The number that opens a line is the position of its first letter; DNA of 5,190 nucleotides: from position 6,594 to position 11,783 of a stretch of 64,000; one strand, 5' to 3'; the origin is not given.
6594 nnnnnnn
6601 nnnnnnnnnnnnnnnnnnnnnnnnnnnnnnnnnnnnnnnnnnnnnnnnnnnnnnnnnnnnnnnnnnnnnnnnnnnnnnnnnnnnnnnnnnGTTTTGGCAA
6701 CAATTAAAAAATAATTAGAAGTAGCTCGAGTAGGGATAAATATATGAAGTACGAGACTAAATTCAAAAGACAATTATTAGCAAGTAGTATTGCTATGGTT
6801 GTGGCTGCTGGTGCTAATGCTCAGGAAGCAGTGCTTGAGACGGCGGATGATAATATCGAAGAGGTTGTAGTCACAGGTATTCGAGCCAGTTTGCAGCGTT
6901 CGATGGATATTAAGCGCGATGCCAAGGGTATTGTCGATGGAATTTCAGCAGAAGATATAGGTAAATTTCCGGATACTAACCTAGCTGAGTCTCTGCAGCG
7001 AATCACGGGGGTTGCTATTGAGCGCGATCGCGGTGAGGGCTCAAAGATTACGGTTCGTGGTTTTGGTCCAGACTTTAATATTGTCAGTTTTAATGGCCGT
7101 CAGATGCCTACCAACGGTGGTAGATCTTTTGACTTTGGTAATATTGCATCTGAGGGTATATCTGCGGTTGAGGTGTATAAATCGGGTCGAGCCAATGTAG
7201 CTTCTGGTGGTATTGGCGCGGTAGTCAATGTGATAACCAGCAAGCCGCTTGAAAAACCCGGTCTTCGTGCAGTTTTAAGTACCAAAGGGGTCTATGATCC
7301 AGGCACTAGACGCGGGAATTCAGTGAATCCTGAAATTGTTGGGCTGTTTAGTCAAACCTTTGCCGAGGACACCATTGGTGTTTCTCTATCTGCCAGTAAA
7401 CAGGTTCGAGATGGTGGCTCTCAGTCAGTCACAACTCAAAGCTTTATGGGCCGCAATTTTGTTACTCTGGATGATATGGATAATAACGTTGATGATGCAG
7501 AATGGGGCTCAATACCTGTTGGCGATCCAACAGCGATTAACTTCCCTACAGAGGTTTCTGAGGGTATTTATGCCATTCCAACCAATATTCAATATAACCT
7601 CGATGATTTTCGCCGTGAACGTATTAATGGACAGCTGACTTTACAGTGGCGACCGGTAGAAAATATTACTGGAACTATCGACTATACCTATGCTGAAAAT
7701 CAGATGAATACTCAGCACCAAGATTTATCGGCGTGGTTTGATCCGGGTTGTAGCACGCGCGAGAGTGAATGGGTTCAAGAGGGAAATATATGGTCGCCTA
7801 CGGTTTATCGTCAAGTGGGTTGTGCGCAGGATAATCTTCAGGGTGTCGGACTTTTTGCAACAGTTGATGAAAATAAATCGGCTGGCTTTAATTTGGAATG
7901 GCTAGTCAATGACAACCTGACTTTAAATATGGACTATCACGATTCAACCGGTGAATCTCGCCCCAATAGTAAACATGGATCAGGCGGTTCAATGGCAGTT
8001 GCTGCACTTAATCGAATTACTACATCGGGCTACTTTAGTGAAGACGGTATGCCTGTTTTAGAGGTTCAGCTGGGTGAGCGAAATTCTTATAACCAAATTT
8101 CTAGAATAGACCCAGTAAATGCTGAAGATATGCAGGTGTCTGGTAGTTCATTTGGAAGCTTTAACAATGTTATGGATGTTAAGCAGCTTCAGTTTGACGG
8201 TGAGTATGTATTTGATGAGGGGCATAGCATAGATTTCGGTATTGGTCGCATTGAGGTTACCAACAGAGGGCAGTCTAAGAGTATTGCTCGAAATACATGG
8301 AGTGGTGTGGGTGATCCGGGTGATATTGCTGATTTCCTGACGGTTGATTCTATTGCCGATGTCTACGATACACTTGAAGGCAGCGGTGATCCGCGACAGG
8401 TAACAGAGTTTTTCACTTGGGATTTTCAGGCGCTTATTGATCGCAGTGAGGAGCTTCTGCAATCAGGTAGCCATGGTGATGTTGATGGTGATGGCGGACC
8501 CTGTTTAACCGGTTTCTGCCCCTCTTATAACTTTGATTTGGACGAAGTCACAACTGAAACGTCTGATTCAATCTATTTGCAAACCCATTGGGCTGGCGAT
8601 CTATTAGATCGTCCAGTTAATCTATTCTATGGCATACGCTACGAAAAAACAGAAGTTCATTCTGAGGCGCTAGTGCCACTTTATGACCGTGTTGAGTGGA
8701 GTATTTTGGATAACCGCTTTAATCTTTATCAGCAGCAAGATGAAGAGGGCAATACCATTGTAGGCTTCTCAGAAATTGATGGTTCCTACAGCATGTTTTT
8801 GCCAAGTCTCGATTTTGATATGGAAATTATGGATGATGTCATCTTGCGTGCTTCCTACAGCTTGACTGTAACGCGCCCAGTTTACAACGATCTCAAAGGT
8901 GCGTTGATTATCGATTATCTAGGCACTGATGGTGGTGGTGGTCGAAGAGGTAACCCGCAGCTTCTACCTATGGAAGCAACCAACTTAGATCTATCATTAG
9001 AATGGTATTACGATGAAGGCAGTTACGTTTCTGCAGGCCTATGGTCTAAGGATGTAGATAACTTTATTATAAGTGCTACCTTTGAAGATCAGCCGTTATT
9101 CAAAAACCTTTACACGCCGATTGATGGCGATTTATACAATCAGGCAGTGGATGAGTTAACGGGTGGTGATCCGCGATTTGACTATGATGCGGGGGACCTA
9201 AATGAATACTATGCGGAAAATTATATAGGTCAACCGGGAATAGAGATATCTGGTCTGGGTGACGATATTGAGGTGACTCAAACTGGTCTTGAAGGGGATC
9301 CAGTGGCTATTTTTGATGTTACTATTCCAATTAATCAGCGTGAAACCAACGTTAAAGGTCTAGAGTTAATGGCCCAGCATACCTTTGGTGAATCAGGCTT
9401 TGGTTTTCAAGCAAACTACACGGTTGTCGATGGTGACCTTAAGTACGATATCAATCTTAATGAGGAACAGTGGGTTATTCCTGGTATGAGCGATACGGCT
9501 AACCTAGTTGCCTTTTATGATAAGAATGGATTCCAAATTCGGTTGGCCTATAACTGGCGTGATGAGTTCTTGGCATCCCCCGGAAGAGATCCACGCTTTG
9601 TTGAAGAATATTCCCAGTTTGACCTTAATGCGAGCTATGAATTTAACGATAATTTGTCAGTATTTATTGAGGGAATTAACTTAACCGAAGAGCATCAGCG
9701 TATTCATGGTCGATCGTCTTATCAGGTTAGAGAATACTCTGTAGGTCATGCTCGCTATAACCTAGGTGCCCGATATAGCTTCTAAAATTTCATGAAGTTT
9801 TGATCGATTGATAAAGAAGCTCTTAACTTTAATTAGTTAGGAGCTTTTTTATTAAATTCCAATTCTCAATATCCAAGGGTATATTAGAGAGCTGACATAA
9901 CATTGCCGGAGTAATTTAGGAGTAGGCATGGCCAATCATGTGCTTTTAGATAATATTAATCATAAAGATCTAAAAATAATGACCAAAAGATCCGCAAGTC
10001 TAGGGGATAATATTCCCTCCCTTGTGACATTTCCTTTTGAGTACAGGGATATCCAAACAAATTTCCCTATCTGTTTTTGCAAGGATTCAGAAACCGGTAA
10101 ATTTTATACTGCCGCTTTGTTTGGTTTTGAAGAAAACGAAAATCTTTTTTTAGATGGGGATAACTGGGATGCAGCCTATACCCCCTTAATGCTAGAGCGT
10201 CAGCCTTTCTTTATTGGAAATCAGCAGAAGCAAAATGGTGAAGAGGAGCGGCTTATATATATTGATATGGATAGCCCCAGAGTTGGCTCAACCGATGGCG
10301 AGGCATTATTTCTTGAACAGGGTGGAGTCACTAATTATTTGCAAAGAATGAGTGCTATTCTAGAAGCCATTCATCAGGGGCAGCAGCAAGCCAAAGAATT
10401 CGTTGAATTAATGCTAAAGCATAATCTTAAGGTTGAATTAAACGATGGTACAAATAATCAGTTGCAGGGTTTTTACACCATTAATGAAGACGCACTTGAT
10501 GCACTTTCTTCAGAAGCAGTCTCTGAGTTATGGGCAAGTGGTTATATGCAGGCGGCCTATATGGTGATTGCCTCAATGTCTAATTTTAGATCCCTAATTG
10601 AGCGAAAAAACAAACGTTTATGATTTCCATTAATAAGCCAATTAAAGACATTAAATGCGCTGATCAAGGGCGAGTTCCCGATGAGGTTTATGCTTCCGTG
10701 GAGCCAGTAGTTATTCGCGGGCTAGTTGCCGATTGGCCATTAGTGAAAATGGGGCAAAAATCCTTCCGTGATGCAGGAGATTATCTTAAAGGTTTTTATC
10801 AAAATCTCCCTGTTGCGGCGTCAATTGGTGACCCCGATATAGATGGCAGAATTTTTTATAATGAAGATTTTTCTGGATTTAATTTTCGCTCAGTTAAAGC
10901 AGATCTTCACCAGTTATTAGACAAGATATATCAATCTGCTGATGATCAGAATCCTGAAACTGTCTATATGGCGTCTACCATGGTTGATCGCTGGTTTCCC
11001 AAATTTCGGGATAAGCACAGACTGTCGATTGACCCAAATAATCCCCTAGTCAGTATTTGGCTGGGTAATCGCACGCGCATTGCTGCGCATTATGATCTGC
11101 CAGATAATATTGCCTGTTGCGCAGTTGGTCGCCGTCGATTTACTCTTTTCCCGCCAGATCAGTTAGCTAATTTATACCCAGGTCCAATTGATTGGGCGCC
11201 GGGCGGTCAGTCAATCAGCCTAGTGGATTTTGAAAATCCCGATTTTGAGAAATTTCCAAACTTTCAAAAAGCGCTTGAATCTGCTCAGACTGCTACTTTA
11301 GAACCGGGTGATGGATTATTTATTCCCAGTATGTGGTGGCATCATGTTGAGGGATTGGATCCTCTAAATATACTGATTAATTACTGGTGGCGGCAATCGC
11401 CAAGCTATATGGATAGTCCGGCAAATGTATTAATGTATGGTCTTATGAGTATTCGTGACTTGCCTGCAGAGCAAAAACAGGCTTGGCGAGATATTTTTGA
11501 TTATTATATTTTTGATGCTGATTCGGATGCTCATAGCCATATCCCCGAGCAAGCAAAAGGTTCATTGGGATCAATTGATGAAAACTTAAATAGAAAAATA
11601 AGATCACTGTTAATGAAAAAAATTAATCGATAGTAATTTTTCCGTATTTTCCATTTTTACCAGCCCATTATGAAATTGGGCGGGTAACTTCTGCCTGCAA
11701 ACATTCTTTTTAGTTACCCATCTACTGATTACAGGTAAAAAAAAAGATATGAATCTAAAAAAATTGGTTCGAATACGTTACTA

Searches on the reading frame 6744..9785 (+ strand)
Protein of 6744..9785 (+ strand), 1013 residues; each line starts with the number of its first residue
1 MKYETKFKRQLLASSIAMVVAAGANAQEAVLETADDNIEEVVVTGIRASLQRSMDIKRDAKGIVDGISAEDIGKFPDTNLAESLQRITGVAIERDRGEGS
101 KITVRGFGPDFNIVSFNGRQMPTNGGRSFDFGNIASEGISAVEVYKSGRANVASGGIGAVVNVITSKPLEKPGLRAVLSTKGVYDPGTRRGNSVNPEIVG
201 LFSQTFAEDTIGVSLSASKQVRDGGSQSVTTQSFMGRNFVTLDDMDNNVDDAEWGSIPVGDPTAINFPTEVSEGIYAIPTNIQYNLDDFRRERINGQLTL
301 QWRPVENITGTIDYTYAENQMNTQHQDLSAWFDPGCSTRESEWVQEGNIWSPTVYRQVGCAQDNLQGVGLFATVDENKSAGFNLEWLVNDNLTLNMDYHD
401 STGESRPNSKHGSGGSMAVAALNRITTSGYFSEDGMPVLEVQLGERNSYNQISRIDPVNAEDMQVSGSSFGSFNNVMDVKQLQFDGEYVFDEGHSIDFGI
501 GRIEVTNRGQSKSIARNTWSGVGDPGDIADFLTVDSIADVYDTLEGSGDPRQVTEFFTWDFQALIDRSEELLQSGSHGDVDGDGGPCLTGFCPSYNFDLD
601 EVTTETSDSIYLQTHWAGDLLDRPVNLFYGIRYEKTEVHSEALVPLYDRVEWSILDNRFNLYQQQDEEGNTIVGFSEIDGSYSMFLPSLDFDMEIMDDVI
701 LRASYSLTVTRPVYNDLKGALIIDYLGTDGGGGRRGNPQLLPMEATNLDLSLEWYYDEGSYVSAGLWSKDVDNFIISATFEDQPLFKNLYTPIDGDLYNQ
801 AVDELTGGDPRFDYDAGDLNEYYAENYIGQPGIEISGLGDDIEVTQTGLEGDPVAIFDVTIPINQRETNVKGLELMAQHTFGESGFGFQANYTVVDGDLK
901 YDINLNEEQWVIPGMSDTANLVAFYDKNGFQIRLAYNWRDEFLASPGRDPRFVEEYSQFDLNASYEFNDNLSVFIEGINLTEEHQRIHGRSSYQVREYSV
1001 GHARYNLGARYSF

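Call 3: search_protein_families(library=pfam, proteins=[window:6744-9785:+], max_evalue=0.01)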
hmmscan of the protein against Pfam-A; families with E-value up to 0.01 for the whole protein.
window:6744-9785:+ (1013 aa): 2 families
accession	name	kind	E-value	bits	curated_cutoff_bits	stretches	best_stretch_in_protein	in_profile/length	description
PF00593.30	TonB_dep_Rec_b-barrel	-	9.3e-24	85.5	27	1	521-980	99-436/436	TonB dependent receptor-like, beta-barrel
PF07715.20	Plug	-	5.8e-18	65.8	23.9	1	57-159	2-106/107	TonB-dependent Receptor Plug Domain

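Call 29: search_protein_families(library=ncbifam, proteins=[window:6744-9785:+], max_evalue=0.001)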
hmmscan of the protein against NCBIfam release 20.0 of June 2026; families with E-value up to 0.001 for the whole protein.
window:6744-9785:+ (1013 aa): 6 families
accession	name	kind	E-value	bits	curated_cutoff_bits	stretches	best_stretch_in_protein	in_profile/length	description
TIGR01782.1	TonB-Xanth-Caul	subfamily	8.9e-188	626.4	310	1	39-1013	2-868/868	TonB-dependent receptor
NF007926.1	PRK10641.1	equivalog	2.1e-06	26.6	836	1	18-187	12-177/617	TonB-dependent vitamin B12 receptor BtuB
NF007478.2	PRK10064.1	equivalog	3.6e-06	25.5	745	1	33-234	25-224/663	catecholate siderophore receptor CirA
NF010010.0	PRK13483.1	equivalog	2e-05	22.8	927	1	10-219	7-212/660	ligand-gated channel protein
NF053590.1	TonB_dep_TOL0244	equivalog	0.00014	20.7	645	0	49-181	17-155/604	TOL_0244 family TonB-dependent receptor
NF049947.1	TonB_dep_PCPU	exception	0.00035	18.9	800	1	25-236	23-229/685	TonB-dependent receptor, PCPU motif-type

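Call 49: find_related_loci(query=A4, collection=metagenome_contigs, flank=4000)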
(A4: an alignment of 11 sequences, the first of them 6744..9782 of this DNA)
Query A4 (1013 aa) in metagenome_contigs; peptide patterns used: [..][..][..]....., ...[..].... (x = any residue, [..] = any of these).
598 stretches matched a pattern (row limit reached: there are more); 574 encode a relative of the query (tblastn E <= 1e-3); the best 80 are kept; 80 distinct loci.
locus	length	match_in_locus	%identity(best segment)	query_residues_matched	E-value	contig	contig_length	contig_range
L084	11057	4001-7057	80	1-1013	0e+0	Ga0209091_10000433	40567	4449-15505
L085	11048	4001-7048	80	1-1013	0e+0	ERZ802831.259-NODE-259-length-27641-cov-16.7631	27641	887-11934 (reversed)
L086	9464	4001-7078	68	1-1013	0e+0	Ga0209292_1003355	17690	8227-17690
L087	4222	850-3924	68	3-1013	0e+0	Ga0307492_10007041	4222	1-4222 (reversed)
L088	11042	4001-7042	61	10-1013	0e+0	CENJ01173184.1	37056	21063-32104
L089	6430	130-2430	60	252-1013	0e+0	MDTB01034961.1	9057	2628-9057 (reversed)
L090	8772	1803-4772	42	7-1013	0e+0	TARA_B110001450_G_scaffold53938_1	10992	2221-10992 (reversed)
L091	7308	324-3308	43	4-1013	0e+0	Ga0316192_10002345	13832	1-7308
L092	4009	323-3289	41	7-1013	0e+0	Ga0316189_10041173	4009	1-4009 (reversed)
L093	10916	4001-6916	42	7-1013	0e+0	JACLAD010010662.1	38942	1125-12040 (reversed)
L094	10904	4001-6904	42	7-1013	0e+0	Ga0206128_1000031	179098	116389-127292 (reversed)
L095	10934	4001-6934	42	1-1013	0e+0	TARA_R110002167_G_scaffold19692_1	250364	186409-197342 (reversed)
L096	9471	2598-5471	41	38-1013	0e+0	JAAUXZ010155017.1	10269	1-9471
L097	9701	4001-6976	42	8-1013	0e+0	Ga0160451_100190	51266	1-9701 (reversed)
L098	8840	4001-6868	41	38-1013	0e+0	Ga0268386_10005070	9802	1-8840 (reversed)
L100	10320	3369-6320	42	3-1013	0e+0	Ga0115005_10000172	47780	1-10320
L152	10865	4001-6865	36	38-1013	3e-176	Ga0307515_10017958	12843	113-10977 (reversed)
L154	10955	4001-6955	36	1-1013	6e-171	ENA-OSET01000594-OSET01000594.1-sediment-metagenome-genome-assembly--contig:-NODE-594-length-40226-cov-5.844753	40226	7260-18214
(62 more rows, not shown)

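Call 52: search_protein_families(library=pfam, proteins=[L154:650-3844:+, L100:73-2808:-, L152:530-1960:+], max_evalue=0.001)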
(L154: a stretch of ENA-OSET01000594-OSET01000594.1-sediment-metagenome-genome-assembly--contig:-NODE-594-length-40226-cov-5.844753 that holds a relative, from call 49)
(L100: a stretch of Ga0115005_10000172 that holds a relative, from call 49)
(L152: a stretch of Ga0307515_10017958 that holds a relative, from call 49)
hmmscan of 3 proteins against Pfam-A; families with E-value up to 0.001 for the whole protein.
L154:650-3844:+ (1064 aa): 2 families
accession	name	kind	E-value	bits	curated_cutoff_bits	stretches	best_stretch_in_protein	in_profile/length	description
PF00722.28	Glyco_hydro_16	-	4.2e-18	65.8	22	1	90-280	12-173/175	Glycosyl hydrolases family 16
PF18559.7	Exop_C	-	2.6e-09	37.5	26.1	0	450-525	69-139/155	Galactose-binding domain-like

L100:73-2808:- (911 aa): 3 families
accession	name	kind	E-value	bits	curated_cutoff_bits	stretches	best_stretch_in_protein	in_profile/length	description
PF00722.28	Glyco_hydro_16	-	8.9e-21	74.6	22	1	107-294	16-174/175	Glycosyl hydrolases family 16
PF18559.7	Exop_C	-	4.5e-07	30.2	26.1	0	633-717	61-140/155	Galactose-binding domain-like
PF18329.7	SGBP_B_XBD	-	1.3e-05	25.8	26.4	0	630-703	69-141/186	Surface glycan-binding protein B xyloglucan binding domain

L152:530-1960:+ (476 aa): 7 families
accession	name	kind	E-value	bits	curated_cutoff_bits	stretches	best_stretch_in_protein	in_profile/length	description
PF03422.21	CBM_6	-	1.9e-31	109.4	28.9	1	358-475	1-125/125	Carbohydrate binding module (family 6)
PF00722.28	Glyco_hydro_16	-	5.7e-20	71.9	22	1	65-209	9-138/175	Glycosyl hydrolases family 16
PF03935.22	SKN1_KRE6_Sbg1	-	4.5e-15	55.5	30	2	28-142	113-235/501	Beta-glucan synthesis-associated protein SKN1/KRE6/Sbg1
PF18099.7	CBM_35_2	-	3.2e-10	40.5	23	1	374-471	13-110/112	Carbohydrate binding module (family 35)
PF00030.24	Crystall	-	0.00014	22.3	25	0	261-303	40-80/82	Beta/Gamma crystallin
PF03995.18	Inhibitor_I36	-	0.00038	20.8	21.1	0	266-322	15-66/69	Peptidase inhibitor family I36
PF13385.13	Laminin_G_3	-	0.00041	20.9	27.6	1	157-216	56-115/151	Concanavalin A-like lectin/glucanases superfamily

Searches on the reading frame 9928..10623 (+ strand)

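Call 3: search_protein_families(library=pfam, proteins=[window:9928-10623:+], max_evalue=0.01)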
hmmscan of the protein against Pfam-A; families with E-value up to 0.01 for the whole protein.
window:9928-10623:+ (231 aa): 1 family
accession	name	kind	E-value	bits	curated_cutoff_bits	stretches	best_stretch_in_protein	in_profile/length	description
PF07277.16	SapC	-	2.4e-62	210.8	28.9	1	7-223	1-220/220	SapC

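Call 29: search_protein_families(library=ncbifam, proteins=[window:9928-10623:+], max_evalue=0.001)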
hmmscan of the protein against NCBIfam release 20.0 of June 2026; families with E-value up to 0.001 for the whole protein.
window:9928-10623:+ (231 aa): 0 families

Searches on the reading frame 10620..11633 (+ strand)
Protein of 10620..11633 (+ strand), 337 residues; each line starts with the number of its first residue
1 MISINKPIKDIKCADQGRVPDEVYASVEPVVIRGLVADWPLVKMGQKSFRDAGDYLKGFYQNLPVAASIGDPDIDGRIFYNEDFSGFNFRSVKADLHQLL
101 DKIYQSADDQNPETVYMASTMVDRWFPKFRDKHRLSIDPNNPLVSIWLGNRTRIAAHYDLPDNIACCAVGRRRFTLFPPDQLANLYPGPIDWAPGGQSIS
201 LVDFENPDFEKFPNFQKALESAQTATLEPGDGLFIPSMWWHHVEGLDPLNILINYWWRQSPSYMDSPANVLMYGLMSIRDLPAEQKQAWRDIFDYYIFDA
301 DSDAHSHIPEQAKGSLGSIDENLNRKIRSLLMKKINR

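Call 3: search_protein_families(library=pfam, proteins=[window:10620-11633:+], max_evalue=0.01)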
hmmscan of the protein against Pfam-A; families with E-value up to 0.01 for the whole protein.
window:10620-11633:+ (337 aa): 2 families
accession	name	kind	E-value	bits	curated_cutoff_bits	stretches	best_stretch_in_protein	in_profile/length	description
PF13621.12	Cupin_8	-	6.1e-74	249.5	27.4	1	21-262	7-251/252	Cupin-like domain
PF08007.18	JmjC_2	-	0.00092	19.2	22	1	214-246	78-109/127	JmjC domain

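Call 29: search_protein_families(library=ncbifam, proteins=[window:10620-11633:+], max_evalue=0.001)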
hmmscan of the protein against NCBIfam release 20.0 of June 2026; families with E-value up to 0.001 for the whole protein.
window:10620-11633:+ (337 aa): 0 families
